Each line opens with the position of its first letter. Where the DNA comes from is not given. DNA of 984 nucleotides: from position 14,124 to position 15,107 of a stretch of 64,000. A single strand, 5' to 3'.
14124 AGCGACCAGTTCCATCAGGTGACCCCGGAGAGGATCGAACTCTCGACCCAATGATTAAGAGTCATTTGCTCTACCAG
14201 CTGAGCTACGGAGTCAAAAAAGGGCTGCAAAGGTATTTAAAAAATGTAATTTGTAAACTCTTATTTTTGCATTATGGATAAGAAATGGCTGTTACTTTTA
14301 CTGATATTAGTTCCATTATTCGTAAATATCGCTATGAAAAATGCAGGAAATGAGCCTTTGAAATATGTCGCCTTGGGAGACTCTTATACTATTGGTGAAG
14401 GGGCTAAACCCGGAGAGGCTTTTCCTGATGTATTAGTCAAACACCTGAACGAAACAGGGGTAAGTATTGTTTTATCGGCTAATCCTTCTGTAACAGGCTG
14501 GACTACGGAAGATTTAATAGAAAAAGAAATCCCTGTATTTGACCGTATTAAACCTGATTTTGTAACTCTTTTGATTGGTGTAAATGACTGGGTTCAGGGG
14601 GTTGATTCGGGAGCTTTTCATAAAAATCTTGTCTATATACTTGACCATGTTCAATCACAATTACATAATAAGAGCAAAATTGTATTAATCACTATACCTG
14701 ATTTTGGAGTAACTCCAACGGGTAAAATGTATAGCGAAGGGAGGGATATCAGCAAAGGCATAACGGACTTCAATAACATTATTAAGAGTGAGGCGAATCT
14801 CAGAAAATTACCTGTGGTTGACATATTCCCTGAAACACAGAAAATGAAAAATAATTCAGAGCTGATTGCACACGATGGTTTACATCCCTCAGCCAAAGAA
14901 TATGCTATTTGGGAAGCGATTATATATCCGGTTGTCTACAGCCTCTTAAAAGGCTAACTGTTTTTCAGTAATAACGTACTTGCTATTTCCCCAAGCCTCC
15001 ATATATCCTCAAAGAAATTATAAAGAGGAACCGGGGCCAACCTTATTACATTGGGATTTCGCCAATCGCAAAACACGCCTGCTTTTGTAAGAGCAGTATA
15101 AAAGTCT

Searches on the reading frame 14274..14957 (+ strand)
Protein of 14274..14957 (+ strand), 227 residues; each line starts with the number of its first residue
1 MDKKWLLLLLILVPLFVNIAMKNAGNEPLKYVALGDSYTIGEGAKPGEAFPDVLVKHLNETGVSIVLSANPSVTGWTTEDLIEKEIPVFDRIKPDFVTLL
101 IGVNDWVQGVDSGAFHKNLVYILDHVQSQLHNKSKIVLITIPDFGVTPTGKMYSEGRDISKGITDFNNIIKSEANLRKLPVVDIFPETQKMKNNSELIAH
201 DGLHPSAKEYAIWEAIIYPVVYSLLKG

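Call 43: search_protein_families(library=pfam, proteins=[window:14274-14957:+], max_evalue=0.0001)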
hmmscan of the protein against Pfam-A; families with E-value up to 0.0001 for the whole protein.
window:14274-14957:+ (227 aa): 2 families
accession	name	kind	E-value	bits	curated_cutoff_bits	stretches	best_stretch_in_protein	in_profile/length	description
PF13472.12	Lipase_GDSL_2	-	1e-24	88.5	32.9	1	33-211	1-177/178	GDSL-like Lipase/Acylhydrolase family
PF00657.28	Lipase_GDSL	-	1.2e-17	65.3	23.6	1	31-212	1-203/208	GDSL-like Lipase/Acylhydrolase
